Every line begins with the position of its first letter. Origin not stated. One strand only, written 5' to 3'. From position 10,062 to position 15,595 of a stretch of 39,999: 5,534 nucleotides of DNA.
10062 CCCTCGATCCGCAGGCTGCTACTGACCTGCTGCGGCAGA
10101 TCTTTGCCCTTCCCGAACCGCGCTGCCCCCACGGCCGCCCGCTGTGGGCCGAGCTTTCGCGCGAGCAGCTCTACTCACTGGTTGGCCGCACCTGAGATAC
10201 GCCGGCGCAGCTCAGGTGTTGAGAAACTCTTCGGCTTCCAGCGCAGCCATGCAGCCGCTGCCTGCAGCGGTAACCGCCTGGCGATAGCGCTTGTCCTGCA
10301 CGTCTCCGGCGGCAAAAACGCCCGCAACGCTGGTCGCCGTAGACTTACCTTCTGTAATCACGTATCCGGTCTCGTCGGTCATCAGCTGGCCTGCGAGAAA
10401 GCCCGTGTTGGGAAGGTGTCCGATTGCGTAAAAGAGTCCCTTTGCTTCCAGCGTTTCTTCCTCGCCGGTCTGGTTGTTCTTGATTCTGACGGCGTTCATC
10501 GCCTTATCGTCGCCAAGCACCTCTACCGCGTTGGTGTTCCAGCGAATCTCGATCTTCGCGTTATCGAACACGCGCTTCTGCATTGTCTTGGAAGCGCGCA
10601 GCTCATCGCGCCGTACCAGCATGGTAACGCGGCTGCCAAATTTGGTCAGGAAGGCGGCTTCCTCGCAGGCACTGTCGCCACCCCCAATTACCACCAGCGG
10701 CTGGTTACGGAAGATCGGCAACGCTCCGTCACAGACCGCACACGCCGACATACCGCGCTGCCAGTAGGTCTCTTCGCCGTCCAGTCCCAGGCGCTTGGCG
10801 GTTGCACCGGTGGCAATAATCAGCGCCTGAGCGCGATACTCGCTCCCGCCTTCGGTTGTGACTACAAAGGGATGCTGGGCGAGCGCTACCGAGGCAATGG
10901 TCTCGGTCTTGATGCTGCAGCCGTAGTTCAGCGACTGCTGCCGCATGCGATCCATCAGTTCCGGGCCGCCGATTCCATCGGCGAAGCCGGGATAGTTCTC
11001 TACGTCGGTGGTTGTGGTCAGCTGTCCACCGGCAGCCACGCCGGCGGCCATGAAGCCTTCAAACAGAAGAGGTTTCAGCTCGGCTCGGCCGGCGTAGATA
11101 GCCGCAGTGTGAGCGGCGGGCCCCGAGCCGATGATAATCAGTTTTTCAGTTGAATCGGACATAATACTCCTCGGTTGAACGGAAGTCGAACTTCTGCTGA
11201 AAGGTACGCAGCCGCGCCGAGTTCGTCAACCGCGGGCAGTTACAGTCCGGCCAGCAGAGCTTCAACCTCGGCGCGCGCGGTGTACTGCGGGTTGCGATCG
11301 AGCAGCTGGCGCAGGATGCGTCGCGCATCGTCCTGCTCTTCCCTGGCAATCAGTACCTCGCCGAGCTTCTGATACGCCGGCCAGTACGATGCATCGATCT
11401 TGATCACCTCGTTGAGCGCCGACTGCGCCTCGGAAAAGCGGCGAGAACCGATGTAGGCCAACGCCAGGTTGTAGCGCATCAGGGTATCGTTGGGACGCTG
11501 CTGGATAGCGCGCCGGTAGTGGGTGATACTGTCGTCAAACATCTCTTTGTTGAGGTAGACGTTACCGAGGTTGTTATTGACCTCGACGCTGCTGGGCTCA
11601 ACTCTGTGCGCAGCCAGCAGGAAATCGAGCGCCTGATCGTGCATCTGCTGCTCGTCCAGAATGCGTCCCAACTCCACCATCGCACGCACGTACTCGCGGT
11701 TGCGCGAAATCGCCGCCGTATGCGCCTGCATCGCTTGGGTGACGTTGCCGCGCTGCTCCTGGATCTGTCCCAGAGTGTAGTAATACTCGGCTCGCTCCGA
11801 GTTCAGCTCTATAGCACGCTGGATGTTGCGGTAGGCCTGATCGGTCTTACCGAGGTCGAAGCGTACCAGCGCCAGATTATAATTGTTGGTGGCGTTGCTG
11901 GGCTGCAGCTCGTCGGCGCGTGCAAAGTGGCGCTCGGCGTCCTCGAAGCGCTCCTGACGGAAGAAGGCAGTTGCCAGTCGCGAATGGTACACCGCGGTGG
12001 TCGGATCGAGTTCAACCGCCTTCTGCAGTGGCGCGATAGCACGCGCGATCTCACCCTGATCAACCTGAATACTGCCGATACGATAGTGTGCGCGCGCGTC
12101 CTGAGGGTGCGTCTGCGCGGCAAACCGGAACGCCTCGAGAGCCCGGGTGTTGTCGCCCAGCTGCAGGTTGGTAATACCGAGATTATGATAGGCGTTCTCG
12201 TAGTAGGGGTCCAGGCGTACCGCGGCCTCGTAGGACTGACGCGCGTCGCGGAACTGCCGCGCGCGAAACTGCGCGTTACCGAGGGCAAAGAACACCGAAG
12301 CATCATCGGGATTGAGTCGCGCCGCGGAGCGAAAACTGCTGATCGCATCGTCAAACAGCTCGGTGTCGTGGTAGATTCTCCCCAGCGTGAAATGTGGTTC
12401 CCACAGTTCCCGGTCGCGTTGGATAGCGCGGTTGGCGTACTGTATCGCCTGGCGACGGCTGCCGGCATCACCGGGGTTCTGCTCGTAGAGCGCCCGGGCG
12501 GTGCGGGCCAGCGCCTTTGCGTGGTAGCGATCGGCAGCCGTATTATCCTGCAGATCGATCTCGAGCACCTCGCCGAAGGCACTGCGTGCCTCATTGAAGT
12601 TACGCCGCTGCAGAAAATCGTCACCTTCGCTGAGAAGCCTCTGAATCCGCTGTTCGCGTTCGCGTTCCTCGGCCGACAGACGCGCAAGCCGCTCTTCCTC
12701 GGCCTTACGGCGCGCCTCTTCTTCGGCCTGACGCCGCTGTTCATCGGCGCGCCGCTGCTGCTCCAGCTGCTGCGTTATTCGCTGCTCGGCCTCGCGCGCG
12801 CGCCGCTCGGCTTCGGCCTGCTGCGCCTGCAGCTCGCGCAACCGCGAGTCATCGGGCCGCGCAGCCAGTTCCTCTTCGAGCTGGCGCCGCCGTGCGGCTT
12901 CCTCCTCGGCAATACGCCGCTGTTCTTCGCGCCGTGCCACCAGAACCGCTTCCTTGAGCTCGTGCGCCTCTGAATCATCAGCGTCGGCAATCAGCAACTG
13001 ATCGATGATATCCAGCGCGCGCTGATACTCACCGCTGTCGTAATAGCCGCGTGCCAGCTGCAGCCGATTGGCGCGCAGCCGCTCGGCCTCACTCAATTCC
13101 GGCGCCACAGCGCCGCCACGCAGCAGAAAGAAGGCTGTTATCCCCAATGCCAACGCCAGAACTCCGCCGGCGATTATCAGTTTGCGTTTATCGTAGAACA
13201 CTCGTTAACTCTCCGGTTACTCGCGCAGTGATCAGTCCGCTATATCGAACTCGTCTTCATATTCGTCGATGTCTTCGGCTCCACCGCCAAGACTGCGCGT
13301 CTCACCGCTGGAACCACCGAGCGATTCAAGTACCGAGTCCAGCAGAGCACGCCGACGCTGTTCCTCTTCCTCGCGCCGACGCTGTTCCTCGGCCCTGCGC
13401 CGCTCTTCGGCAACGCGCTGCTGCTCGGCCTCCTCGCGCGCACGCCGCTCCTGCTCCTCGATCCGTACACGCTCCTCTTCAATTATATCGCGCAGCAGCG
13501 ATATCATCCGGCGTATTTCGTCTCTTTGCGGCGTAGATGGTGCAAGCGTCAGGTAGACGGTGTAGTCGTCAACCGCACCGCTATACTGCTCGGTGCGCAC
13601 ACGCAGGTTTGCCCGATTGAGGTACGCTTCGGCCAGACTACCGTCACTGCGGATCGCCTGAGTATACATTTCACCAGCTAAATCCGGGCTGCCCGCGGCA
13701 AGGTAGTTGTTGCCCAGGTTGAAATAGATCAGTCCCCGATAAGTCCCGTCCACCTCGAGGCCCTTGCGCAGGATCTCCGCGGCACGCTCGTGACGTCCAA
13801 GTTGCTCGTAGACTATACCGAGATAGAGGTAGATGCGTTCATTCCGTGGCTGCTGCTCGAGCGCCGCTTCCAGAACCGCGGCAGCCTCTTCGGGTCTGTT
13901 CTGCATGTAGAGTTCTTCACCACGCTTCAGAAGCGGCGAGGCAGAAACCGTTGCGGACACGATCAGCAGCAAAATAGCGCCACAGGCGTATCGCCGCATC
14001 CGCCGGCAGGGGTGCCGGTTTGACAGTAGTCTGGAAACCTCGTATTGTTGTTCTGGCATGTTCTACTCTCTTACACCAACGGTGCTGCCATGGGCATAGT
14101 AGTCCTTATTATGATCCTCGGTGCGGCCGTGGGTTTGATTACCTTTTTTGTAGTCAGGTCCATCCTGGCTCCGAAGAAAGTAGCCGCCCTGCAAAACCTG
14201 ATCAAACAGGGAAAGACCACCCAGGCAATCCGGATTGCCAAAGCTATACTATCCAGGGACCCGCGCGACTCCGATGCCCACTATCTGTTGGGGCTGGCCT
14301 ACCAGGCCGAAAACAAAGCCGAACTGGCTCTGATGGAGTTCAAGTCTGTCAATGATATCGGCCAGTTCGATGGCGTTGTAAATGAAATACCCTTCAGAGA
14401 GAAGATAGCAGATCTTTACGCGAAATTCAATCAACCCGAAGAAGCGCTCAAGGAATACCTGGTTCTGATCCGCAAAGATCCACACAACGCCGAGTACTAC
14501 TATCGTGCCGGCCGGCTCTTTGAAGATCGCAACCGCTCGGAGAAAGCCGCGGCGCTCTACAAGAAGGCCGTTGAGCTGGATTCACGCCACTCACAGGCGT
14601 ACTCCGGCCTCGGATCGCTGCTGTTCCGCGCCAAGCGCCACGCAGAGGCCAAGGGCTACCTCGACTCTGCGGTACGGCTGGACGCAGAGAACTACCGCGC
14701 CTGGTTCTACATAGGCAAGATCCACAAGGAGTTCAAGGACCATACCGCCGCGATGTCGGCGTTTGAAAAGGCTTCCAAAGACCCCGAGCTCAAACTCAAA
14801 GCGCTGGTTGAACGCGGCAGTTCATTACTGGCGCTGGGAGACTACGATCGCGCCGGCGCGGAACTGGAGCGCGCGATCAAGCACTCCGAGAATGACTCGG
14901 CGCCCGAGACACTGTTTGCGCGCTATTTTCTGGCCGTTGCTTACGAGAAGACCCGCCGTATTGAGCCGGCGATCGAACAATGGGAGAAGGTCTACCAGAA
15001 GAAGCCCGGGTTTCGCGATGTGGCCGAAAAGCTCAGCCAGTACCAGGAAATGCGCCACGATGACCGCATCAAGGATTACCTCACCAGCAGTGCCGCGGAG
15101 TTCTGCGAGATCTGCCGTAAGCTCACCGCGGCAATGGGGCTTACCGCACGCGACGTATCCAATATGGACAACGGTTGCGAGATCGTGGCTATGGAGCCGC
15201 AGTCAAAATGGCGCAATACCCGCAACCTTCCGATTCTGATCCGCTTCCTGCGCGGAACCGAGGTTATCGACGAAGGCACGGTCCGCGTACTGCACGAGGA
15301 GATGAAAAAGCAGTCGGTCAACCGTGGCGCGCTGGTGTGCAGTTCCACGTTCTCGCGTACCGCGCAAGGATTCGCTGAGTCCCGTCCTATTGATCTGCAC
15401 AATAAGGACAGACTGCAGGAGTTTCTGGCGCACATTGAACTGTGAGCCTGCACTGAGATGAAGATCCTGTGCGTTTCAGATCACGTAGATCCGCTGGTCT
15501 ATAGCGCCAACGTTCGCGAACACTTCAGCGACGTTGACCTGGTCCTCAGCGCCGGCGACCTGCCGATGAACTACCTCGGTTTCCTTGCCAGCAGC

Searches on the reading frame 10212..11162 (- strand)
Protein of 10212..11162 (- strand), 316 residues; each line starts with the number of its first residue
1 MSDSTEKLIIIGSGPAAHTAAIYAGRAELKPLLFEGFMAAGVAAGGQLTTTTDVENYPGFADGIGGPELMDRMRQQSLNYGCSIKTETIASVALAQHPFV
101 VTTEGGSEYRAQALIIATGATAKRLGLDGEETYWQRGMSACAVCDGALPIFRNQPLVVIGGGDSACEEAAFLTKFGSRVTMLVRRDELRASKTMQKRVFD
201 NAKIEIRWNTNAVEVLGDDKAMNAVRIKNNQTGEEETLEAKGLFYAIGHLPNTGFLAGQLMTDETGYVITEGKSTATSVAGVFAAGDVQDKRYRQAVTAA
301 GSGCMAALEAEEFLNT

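Call 78: search_protein_families(library=pfam, proteins=[window:10212-11162:-], max_evalue=0.00001)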
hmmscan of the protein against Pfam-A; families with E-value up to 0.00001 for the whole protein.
window:10212-11162:- (316 aa): 3 families
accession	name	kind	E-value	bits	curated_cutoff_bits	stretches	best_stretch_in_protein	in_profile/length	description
PF07992.20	Pyr_redox_2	-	2.4e-48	165.5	26.1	1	7-303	2-291/291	Pyridine nucleotide-disulphide oxidoreductase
PF13738.12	Pyr_redox_3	-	3.2e-22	79.6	30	1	85-286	99-305/305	Pyridine nucleotide-disulphide oxidoreductase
PF00070.33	Pyr_redox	-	4.7e-19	69.1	22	1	156-228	2-80/82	Pyridine nucleotide-disulphide oxidoreductase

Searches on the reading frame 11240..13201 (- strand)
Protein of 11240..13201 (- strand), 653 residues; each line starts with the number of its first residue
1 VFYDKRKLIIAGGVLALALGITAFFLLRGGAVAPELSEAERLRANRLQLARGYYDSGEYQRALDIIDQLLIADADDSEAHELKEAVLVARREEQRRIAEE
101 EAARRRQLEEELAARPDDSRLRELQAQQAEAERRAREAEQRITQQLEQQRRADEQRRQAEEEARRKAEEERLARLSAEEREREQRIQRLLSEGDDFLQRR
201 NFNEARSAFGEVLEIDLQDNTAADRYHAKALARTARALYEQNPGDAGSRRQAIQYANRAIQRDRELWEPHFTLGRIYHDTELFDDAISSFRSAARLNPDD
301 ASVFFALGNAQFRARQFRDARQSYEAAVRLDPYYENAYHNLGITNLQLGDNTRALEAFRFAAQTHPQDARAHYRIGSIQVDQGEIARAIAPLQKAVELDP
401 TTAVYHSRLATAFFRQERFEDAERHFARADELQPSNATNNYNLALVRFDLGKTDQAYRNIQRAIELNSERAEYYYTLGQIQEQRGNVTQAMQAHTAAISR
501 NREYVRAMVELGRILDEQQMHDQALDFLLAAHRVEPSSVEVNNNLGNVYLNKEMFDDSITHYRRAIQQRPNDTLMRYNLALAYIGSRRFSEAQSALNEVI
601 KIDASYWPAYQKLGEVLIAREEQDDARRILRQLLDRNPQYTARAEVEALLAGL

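Call 78: search_protein_families(library=pfam, proteins=[window:11240-13201:-], max_evalue=0.00001)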
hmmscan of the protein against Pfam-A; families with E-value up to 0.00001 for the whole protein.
window:11240-13201:- (653 aa): 18 families
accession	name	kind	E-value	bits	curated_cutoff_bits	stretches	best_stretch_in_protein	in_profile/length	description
PF00515.34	TPR_1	-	1.3e-55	183.5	27.8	1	543-572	5-34/34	Tetratricopeptide repeat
PF07719.23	TPR_2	-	9.3e-54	175.6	27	0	302-333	2-33/34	Tetratricopeptide repeat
PF13181.12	TPR_8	-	5.5e-46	151.3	25.7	0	369-401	1-33/34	Tetratricopeptide repeat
PF13414.12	TPR_11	-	1.1e-45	153.4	26.8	1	274-313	1-40/42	TPR repeat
PF13432.12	TPR_16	-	5.1e-38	129.5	32.7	3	341-401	3-63/65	Tetratricopeptide repeat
PF14559.12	TPR_19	-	1.2e-35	122.1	25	3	554-613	6-64/68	Tetratricopeptide repeat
PF13431.12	TPR_17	-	9.5e-34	113.3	24.4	0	324-356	2-34/34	Tetratricopeptide repeat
PF13428.12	TPR_14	-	7e-31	104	23.5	0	609-641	3-35/44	Tetratricopeptide repeat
PF13424.12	TPR_12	-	6.3e-26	90.8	30.1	0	541-603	5-75/77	Tetratricopeptide repeat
PF13174.12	TPR_6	-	5e-23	80.6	26.3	0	609-639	2-32/33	Tetratricopeptide repeat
PF12895.13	ANAPC3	-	2.6e-16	60.1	27.2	0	416-493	2-78/82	Anaphase-promoting complex, cyclosome, subunit 3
PF23914.1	TPR_CcmH_CycH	-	9.6e-16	58.5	42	2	272-368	55-154/158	Cytochrome c-type biogenesis protein H TPR domain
PF13176.12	TPR_7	-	2.7e-15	55.5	27.9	0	48-76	4-32/36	Tetratricopeptide repeat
PF25063.1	ARM_TT21_C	-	3.5e-13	50.3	35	0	503-606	93-197/209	Tetratricopeptide repeat protein 21 C-terminal ARM domain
PF13371.12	TPR_9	-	1.2e-09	38.5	35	0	346-402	6-62/73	Tetratricopeptide repeat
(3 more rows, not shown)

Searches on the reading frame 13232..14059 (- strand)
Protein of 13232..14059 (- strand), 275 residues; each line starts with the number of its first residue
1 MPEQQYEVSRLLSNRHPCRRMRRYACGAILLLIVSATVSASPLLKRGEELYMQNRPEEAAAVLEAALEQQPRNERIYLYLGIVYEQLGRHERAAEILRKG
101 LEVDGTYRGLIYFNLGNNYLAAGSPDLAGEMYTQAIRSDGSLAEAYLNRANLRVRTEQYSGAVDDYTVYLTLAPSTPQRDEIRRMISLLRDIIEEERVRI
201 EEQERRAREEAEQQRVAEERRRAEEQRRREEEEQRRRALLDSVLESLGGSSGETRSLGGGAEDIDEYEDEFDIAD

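Call 79: search_protein_families(library=pfam, proteins=[window:13232-14059:-], max_evalue=0.00001)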
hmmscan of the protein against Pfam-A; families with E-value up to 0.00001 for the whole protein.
window:13232-14059:- (275 aa): 11 families
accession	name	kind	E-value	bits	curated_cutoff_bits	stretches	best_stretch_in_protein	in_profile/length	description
PF07719.23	TPR_2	-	3.4e-18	64.6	27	0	43-73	4-34/34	Tetratricopeptide repeat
PF00515.34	TPR_1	-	2.8e-16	59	27.8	0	76-106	3-33/34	Tetratricopeptide repeat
PF13432.12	TPR_16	-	1.4e-15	57.9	32.7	1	44-99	1-56/65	Tetratricopeptide repeat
PF13181.12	TPR_8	-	4.5e-13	48.7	25.7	0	75-105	2-32/34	Tetratricopeptide repeat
PF14559.12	TPR_19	-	5.3e-13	49.5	25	1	50-104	1-55/68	Tetratricopeptide repeat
PF13371.12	TPR_9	-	1e-10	41.9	35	0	138-186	24-72/73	Tetratricopeptide repeat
PF13428.12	TPR_14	-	3.5e-10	40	23.5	0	43-81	4-42/44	Tetratricopeptide repeat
PF13431.12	TPR_17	-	4.5e-10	39.4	24.4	0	63-93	2-32/34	Tetratricopeptide repeat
PF13424.12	TPR_12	-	6.6e-10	39.5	30.1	1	75-137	4-73/77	Tetratricopeptide repeat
PF13414.12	TPR_11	-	2.2e-09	37.3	26.8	1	47-88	1-42/42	TPR repeat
PF13174.12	TPR_6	-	7.3e-08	33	26.3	0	77-99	3-25/33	Tetratricopeptide repeat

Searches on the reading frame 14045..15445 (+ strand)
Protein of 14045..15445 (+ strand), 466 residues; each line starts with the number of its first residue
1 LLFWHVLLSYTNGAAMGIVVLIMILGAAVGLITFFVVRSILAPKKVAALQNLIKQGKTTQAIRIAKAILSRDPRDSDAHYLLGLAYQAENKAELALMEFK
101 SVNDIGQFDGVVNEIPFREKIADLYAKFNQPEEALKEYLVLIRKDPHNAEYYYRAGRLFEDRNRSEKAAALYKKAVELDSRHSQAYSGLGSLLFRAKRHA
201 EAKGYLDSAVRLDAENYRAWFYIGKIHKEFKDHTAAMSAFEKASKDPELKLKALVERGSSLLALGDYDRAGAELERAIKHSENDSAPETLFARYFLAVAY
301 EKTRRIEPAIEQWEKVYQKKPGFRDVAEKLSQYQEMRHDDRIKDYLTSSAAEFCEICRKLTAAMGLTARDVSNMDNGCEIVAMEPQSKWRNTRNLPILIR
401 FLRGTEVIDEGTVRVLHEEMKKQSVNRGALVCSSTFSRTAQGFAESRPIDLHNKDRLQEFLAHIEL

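Call 79: search_protein_families(library=pfam, proteins=[window:14045-15445:+], max_evalue=0.00001)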
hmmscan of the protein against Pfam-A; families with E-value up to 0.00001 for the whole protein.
window:14045-15445:+ (466 aa): 17 families
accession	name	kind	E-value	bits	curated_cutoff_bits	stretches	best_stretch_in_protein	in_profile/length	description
PF13432.12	TPR_16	-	1.6e-29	102.4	32.7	4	121-180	3-62/65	Tetratricopeptide repeat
PF07719.23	TPR_2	-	1.1e-21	75.5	27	0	149-181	1-33/34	Tetratricopeptide repeat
PF13428.12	TPR_14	-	6.8e-21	73.1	23.5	0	186-225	4-43/44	Tetratricopeptide repeat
PF13181.12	TPR_8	-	2.7e-20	71.2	25.7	0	149-181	1-33/34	Tetratricopeptide repeat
PF14559.12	TPR_19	-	2.6e-19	69.7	25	0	164-216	6-58/68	Tetratricopeptide repeat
PF13431.12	TPR_17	-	1.5e-16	59.7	24.4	0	66-96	3-33/34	Tetratricopeptide repeat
PF00515.34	TPR_1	-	4.5e-16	58.3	27.8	0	149-181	1-33/34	Tetratricopeptide repeat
PF13424.12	TPR_12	-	1.9e-15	57.3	30.1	0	252-316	4-71/77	Tetratricopeptide repeat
PF13174.12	TPR_6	-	5.1e-15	55.4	26.3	0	253-279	2-28/33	Tetratricopeptide repeat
PF13414.12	TPR_11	-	7.9e-15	54.7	26.8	0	156-195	1-40/42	TPR repeat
PF04471.18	Mrr_cat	-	1.6e-11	44.8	21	1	349-460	5-114/115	Restriction endonuclease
PF23914.1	TPR_CcmH_CycH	-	1.6e-11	44.8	42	0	213-319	46-150/158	Cytochrome c-type biogenesis protein H TPR domain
PF22860.2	DUF7017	-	6.3e-09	36.4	27.5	0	191-283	9-103/141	Domain of unknown function (DUF7017)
PF12895.13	ANAPC3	-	6.6e-08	33.2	27.2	0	163-242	3-81/82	Anaphase-promoting complex, cyclosome, subunit 3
PF12569.14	NatA_aux_su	-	2.4e-07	30.5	33.3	0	109-181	32-105/515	N-terminal acetyltransferase A, auxiliary subunit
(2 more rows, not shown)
